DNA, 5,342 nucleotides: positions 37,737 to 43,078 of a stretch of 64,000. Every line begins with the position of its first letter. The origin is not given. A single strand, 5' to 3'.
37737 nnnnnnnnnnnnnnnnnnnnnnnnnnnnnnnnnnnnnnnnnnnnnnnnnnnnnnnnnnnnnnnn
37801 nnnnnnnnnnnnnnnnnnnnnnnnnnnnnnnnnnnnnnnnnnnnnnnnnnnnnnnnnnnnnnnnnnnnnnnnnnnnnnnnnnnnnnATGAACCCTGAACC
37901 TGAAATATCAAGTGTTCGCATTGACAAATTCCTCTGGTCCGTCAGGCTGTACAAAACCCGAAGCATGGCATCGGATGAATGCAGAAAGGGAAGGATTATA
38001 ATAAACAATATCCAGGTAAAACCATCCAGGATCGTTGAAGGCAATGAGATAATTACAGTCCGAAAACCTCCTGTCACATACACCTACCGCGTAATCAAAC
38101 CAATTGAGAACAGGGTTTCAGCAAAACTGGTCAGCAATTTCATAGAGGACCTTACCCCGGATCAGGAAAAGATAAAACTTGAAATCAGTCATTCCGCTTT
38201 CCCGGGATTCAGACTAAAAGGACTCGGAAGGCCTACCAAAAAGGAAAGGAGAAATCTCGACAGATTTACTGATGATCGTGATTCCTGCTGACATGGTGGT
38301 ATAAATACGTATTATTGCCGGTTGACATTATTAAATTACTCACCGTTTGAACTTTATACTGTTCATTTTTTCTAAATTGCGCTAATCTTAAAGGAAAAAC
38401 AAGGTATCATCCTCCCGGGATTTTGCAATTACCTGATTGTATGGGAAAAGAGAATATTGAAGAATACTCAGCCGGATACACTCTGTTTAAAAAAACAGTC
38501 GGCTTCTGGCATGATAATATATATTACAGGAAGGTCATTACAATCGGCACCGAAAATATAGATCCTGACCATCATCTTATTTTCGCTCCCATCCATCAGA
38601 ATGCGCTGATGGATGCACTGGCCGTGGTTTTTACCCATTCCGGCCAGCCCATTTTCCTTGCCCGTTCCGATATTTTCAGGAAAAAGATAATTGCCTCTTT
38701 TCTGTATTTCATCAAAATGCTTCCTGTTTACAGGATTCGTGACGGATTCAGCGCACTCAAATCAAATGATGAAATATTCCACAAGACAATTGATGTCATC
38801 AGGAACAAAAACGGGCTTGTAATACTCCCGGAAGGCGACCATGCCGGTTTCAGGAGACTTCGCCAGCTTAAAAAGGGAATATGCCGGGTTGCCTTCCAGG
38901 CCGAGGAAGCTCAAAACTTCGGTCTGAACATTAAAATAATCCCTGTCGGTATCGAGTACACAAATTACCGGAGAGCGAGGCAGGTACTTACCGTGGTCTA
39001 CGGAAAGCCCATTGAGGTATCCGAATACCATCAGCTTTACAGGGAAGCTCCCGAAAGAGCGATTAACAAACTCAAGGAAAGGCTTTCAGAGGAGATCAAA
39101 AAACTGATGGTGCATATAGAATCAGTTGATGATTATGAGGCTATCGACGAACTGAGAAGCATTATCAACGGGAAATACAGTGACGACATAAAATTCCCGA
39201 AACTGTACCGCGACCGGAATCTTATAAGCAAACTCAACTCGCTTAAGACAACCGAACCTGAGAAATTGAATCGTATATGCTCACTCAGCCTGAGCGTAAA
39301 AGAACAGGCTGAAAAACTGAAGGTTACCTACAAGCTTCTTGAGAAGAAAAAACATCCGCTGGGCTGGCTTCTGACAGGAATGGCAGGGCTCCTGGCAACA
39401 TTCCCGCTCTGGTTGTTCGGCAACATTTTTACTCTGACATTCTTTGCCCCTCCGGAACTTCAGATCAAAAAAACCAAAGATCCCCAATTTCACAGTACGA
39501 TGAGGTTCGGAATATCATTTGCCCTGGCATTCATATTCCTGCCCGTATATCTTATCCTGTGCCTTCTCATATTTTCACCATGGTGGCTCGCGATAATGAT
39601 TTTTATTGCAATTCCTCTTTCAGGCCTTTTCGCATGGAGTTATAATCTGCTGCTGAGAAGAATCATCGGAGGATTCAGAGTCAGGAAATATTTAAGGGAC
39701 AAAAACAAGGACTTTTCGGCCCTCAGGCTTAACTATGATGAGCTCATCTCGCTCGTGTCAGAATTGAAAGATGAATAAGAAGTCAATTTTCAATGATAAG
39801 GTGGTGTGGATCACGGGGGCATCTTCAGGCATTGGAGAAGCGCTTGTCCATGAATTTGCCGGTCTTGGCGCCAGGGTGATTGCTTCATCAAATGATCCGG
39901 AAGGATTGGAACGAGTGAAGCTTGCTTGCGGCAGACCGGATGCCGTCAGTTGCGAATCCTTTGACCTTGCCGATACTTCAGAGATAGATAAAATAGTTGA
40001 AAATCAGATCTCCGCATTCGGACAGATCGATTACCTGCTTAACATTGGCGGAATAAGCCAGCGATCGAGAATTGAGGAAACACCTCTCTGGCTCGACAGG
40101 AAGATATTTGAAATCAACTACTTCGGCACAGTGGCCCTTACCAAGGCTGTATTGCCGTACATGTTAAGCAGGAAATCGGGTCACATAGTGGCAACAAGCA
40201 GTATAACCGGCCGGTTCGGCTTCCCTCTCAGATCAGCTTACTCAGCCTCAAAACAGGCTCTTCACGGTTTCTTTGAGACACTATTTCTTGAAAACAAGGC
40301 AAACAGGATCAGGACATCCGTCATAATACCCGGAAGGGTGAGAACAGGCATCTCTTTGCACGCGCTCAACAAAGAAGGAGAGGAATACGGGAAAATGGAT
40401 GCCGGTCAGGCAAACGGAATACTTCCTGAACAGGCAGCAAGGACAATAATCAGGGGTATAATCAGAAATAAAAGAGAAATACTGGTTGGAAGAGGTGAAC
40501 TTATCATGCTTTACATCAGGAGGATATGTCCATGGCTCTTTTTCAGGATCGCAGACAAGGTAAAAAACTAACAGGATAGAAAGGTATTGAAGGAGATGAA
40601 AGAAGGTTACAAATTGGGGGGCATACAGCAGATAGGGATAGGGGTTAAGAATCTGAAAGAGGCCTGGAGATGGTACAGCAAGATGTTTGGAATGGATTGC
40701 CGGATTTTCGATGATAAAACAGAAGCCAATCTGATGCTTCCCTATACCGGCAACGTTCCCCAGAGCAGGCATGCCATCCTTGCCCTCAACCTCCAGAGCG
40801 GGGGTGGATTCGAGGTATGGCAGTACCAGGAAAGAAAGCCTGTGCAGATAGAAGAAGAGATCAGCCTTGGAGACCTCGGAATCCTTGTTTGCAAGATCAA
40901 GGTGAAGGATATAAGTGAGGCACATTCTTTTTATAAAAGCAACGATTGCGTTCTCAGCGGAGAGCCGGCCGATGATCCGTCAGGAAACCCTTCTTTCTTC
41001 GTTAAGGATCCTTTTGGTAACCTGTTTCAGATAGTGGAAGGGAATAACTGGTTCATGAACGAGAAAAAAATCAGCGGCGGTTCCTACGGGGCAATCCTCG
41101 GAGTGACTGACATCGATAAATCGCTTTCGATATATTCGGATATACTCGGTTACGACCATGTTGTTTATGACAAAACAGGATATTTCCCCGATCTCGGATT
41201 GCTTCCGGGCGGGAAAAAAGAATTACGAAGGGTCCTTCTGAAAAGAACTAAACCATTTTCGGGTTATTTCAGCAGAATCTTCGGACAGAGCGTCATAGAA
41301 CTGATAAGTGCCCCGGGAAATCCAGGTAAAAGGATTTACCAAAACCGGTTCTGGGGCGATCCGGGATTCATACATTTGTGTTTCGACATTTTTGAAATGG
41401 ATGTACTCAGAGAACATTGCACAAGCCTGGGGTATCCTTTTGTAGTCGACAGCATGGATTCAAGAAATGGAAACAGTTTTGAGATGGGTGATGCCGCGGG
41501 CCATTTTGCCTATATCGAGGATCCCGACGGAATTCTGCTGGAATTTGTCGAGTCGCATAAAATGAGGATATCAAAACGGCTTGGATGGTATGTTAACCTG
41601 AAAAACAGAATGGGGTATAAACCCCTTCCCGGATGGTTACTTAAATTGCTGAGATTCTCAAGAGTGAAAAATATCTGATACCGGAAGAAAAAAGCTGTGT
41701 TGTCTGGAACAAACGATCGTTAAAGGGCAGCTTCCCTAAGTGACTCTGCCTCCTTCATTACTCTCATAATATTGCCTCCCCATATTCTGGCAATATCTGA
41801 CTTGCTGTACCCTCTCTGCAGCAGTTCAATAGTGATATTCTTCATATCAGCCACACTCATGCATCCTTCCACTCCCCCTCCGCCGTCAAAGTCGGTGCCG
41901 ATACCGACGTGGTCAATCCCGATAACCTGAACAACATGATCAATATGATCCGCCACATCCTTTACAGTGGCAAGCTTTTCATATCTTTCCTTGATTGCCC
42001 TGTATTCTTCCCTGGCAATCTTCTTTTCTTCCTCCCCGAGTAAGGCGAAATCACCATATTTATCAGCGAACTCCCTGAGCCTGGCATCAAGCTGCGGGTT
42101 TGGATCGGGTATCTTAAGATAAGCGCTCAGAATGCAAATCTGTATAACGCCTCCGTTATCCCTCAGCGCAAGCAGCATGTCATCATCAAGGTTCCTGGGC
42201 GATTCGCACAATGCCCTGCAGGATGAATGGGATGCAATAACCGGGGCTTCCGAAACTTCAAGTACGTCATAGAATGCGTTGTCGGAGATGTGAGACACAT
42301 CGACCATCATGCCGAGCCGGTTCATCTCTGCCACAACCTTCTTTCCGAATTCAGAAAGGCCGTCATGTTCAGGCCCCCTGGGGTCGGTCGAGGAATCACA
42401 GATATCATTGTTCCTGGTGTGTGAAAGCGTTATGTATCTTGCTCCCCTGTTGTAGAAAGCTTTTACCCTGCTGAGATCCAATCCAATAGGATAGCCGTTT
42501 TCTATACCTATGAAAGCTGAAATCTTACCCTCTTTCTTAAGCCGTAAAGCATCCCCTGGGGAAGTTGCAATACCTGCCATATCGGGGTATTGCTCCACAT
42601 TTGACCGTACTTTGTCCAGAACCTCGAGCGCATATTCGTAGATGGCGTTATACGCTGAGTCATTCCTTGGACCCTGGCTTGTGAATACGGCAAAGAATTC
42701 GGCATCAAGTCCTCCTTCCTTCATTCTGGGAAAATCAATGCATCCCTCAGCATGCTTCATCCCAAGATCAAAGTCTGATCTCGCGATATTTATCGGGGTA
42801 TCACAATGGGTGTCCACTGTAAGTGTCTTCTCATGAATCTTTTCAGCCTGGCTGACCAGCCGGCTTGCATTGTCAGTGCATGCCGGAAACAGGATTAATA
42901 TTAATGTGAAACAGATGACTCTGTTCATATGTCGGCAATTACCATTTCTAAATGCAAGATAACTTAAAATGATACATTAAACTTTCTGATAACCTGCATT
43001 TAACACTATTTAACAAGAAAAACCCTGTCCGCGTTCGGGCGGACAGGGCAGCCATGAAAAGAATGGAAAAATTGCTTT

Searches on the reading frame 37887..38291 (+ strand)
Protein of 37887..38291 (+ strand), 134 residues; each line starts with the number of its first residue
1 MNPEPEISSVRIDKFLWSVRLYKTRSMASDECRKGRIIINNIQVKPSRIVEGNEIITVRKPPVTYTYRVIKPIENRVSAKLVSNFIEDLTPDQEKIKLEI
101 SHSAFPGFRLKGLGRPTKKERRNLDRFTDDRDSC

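Call 65: search_protein_families(library=pfam, max_evalue=0.00001, proteins=[window:37887-38291:+])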
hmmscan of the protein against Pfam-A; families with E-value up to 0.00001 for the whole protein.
window:37887-38291:+ (134 aa): 1 family
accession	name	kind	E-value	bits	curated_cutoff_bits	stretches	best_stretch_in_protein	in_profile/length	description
PF01479.30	S4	-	6e-09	35.9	22.8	1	10-56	1-48/48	S4 domain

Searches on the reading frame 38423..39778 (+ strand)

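Call 65: search_protein_families(library=pfam, max_evalue=0.00001, proteins=[window:38423-39778:+])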
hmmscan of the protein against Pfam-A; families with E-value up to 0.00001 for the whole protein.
window:38423-39778:+ (451 aa): 1 family
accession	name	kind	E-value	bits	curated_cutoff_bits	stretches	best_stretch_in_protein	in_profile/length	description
PF01553.26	Acyltransferase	-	1.4e-11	44.8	23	1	40-177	4-131/132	Acyltransferase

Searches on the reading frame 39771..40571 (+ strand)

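Call 65: search_protein_families(library=pfam, max_evalue=0.00001, proteins=[window:39771-40571:+])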
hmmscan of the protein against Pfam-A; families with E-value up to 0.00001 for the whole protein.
window:39771-40571:+ (266 aa): 3 families
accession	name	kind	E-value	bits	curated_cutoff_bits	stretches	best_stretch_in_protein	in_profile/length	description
PF00106.31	adh_short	-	1.2e-44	152.5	26.6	1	10-195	1-187/195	short chain dehydrogenase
PF13561.12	adh_short_C2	-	6.2e-29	101.7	27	1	16-201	1-186/236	Enoyl-(Acyl carrier protein) reductase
PF08659.16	KR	-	3.4e-08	34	22.6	1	12-170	3-162/180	KR domain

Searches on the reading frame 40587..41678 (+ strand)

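Call 65: search_protein_families(library=pfam, max_evalue=0.00001, proteins=[window:40587-41678:+])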
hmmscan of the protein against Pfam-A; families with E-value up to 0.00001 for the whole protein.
window:40587-41678:+ (363 aa): 2 families
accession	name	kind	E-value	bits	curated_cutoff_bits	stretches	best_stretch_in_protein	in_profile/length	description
PF00903.31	Glyoxalase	-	4.7e-17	62.9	20.6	2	171-320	7-121/121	Glyoxalase/Bleomycin resistance protein/Dioxygenase superfamily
PF13669.12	Glyoxalase_4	-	2.5e-09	37.8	27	0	171-289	5-97/109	Glyoxalase/Bleomycin resistance protein/Dioxygenase superfamily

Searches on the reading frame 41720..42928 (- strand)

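Call 65: search_protein_families(library=pfam, max_evalue=0.00001, proteins=[window:41720-42928:-])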
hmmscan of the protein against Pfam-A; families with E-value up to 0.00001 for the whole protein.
window:41720-42928:- (402 aa): 1 family
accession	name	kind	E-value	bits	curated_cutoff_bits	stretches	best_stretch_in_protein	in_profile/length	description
PF01244.27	Peptidase_M19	-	5.2e-108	361.4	26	1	31-393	2-319/319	Membrane dipeptidase (Peptidase family M19)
